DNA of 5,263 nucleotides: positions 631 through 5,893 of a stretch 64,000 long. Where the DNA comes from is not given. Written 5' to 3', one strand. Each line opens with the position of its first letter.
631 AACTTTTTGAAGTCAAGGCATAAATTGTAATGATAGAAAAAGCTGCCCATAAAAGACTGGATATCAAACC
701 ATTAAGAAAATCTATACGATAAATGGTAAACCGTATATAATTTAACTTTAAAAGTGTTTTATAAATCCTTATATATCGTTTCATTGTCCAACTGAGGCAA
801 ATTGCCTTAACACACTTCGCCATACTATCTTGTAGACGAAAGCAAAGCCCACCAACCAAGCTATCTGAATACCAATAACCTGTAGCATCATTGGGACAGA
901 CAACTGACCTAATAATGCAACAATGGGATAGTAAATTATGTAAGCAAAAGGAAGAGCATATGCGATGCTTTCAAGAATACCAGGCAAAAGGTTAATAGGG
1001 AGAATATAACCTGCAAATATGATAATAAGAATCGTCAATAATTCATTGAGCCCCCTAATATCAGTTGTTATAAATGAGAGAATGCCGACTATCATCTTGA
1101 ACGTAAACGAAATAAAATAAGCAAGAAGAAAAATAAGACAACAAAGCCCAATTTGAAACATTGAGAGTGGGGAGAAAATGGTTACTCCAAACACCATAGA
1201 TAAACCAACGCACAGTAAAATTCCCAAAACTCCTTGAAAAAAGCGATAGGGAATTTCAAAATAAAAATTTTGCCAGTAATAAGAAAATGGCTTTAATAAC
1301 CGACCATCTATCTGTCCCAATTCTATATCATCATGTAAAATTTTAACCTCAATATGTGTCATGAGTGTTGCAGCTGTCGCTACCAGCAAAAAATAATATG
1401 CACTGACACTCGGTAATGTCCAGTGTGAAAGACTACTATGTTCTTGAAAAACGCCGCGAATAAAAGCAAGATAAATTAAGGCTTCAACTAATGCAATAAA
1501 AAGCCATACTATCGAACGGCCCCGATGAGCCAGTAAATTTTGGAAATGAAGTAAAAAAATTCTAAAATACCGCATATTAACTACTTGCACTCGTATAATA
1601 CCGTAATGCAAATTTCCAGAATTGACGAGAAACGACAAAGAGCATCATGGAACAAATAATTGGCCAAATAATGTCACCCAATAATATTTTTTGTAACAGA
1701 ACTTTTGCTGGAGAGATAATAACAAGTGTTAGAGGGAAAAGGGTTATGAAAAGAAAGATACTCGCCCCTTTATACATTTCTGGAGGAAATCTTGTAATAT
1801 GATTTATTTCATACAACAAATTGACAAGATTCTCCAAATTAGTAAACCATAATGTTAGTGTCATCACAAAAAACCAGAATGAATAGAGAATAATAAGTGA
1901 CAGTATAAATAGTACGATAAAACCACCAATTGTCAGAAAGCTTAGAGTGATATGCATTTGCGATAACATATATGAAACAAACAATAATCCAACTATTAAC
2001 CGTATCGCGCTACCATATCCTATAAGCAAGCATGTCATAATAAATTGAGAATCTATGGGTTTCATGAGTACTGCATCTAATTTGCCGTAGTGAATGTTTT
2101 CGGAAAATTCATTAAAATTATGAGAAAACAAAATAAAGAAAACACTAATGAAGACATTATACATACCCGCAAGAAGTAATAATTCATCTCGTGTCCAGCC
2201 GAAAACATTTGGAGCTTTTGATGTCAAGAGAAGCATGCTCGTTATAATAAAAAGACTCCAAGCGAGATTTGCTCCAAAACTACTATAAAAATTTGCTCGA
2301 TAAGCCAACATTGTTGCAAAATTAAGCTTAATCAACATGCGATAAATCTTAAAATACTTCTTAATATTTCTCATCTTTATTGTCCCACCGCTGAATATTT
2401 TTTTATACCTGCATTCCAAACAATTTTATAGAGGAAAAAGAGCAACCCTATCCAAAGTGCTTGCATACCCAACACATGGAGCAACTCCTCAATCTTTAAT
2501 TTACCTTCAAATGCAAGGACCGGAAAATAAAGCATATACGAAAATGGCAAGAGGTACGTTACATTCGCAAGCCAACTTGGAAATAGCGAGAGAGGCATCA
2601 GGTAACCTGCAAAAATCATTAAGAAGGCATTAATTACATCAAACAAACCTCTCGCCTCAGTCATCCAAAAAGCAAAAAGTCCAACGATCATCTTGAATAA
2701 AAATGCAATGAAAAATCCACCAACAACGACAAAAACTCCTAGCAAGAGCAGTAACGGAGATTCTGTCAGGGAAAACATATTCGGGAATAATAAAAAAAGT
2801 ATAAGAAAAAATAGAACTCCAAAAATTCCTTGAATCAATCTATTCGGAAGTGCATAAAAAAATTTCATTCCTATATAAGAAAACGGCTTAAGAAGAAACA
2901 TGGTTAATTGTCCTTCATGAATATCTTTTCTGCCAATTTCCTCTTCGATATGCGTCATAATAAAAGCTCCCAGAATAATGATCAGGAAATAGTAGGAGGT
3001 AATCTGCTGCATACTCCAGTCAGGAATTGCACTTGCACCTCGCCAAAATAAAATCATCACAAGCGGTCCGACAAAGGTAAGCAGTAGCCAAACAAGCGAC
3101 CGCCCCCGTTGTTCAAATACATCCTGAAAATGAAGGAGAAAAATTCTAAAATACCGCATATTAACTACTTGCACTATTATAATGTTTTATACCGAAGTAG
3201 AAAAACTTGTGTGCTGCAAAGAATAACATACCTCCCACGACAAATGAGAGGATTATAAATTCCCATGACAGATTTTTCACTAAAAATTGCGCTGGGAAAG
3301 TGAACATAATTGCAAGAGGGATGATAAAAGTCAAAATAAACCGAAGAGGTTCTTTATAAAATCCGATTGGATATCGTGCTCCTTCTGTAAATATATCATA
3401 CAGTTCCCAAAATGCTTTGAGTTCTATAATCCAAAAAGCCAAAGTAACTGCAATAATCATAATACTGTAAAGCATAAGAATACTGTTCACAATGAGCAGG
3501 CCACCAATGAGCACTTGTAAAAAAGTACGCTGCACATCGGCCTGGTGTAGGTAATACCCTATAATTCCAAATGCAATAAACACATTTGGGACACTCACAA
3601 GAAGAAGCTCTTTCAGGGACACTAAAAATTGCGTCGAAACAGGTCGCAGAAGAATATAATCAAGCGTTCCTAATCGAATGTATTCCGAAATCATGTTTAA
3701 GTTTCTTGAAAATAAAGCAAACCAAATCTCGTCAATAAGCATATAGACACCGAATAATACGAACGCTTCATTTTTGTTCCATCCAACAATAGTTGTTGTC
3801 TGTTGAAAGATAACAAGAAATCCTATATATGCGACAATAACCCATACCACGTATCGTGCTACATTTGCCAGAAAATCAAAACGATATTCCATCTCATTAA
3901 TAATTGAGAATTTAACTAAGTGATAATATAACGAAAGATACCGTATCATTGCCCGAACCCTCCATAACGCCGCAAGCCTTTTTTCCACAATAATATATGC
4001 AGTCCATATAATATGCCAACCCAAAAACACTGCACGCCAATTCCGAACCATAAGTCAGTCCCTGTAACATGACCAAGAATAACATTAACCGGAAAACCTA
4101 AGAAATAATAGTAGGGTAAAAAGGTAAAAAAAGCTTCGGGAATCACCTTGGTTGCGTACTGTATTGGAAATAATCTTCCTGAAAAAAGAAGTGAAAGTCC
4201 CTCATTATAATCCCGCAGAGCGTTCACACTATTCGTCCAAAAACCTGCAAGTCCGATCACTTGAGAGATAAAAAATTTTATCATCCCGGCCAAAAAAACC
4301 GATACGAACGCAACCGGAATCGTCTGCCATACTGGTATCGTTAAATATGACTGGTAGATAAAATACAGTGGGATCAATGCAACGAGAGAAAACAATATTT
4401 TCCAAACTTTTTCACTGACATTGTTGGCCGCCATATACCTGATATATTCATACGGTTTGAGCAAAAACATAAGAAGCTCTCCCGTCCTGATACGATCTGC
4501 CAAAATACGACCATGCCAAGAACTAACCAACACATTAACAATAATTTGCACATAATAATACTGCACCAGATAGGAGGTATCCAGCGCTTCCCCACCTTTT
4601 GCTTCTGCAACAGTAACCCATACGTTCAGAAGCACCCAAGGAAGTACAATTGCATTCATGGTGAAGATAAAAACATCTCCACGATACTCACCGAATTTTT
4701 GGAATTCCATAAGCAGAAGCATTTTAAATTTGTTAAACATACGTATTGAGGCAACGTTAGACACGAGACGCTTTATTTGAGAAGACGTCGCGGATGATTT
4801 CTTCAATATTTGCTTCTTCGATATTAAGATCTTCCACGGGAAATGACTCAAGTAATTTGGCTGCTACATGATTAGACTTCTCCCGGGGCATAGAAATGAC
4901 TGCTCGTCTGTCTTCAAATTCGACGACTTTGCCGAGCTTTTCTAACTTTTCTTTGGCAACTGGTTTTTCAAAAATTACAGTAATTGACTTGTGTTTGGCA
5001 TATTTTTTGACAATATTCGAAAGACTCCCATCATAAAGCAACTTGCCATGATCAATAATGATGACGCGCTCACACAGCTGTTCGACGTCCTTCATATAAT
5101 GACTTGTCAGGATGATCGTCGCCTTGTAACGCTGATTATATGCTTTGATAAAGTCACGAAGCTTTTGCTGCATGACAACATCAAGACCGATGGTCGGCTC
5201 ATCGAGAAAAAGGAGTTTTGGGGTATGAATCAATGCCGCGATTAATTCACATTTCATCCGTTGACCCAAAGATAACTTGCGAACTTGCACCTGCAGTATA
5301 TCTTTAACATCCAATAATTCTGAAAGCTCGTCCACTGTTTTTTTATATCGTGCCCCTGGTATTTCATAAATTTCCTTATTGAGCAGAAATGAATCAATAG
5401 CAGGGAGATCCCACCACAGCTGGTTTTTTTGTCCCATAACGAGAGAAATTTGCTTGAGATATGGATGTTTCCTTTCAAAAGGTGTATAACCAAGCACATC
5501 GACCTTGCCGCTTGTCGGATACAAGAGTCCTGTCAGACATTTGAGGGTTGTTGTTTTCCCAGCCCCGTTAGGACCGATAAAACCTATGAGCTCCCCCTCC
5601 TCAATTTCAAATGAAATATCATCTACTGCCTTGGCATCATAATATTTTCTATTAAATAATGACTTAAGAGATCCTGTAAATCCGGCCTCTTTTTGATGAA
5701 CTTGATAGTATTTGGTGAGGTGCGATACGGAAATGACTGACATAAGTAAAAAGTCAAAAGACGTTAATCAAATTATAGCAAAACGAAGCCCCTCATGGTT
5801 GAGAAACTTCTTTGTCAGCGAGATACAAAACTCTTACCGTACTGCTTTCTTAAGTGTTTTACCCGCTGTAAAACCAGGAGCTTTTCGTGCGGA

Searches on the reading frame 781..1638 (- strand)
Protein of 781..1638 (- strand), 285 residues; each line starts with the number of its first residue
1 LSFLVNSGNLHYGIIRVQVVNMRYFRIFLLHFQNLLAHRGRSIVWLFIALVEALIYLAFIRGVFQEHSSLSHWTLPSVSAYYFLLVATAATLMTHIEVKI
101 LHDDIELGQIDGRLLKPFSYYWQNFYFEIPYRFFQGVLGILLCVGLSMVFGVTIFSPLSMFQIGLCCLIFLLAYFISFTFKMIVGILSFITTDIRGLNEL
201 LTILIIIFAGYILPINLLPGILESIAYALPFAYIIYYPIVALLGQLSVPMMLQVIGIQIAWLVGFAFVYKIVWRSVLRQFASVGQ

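Call 20: search_protein_families(library=pfam, proteins=[window:781-1638:-], max_evalue=0.001)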
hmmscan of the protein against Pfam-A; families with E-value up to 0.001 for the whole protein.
window:781-1638:- (285 aa): 2 families
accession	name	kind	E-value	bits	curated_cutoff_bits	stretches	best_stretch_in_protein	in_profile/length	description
PF06182.17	ABC2_membrane_6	-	1.9e-14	54.5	22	1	51-284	2-229/229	ABC-2 family transporter protein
PF01061.29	ABC2_membrane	-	1.7e-06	28.1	26.9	1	40-236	16-204/211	ABC-2 type transporter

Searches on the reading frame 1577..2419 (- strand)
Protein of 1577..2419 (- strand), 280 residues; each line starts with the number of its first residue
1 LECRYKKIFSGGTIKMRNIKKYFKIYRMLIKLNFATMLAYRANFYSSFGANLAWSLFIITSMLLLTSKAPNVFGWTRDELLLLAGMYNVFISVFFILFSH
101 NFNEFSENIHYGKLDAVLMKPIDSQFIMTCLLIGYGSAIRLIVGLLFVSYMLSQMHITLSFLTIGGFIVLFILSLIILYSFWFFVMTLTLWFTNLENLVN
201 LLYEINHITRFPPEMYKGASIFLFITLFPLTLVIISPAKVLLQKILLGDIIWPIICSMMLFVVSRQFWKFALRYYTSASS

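Call 20: search_protein_families(library=pfam, proteins=[window:1577-2419:-], max_evalue=0.001)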
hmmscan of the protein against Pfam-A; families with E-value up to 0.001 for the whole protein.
window:1577-2419:- (280 aa): 1 family
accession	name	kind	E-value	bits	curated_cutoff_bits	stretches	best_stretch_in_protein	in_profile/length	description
PF06182.17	ABC2_membrane_6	-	1.4e-38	133.4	22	1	56-279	5-229/229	ABC-2 family transporter protein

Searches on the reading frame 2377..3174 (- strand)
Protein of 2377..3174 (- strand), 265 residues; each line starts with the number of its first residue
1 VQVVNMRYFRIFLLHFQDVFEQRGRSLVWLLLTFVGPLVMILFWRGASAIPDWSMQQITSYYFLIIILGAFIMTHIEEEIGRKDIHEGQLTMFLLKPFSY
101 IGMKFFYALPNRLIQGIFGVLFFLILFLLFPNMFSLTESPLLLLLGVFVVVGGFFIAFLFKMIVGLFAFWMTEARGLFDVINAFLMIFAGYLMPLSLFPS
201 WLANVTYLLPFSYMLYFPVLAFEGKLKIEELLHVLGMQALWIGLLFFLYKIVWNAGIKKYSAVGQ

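Call 20: search_protein_families(library=pfam, proteins=[window:2377-3174:-], max_evalue=0.001)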
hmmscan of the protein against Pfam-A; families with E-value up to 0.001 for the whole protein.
window:2377-3174:- (265 aa): 2 families
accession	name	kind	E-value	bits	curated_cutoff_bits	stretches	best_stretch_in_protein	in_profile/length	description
PF06182.17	ABC2_membrane_6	-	8.4e-21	75.2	22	1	35-264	6-229/229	ABC-2 family transporter protein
PF01061.29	ABC2_membrane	-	0.00051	20.1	26.9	1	34-215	30-203/211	ABC-2 type transporter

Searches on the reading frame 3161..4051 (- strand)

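Call 20: search_protein_families(library=pfam, proteins=[window:3161-4051:-], max_evalue=0.001)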
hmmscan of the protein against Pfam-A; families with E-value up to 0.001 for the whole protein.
window:3161-4051:- (296 aa): 1 family
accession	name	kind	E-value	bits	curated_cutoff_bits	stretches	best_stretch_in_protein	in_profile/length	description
PF06182.17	ABC2_membrane_6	-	1.7e-49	169.2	22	1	69-295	2-229/229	ABC-2 family transporter protein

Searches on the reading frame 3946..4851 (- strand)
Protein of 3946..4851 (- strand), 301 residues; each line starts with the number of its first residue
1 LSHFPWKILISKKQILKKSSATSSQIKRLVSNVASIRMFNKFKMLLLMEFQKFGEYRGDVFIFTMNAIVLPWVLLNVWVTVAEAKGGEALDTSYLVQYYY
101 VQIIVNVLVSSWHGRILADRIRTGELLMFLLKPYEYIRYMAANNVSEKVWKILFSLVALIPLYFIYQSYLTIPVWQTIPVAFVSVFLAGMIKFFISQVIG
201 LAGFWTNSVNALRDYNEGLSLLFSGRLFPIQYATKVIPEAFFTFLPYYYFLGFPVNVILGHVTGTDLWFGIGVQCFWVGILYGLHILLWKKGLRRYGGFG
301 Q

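Call 20: search_protein_families(library=pfam, proteins=[window:3946-4851:-], max_evalue=0.001)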
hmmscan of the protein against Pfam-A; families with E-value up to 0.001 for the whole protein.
window:3946-4851:- (301 aa): 1 family
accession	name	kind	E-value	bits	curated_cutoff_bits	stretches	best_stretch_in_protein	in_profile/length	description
PF06182.17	ABC2_membrane_6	-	4.5e-13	50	22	1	101-298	39-227/229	ABC-2 family transporter protein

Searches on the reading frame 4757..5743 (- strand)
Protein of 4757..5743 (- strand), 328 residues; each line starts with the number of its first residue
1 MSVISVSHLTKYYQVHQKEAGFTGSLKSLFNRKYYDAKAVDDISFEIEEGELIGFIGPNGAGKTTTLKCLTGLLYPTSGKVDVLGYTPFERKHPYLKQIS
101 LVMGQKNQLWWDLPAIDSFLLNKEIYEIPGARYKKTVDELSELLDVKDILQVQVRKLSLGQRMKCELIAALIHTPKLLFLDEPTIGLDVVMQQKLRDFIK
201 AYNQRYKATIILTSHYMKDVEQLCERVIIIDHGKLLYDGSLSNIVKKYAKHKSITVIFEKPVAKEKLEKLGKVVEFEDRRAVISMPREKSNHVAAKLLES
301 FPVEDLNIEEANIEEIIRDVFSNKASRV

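Call 20: search_protein_families(library=pfam, proteins=[window:4757-5743:-], max_evalue=0.001)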
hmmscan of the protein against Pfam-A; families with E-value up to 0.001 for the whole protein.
window:4757-5743:- (328 aa): 3 families
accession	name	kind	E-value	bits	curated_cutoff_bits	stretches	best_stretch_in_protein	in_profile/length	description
PF00005.33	ABC_tran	-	2.5e-27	96.6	25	1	41-184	2-136/137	ABC transporter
PF13304.12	AAA_21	-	6.4e-16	59.7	27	1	140-215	221-298/304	AAA domain, putative AbiEii toxin, Type IV TA system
PF13476.12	AAA_23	-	0.00042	21.4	27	1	43-79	15-48/201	AAA domain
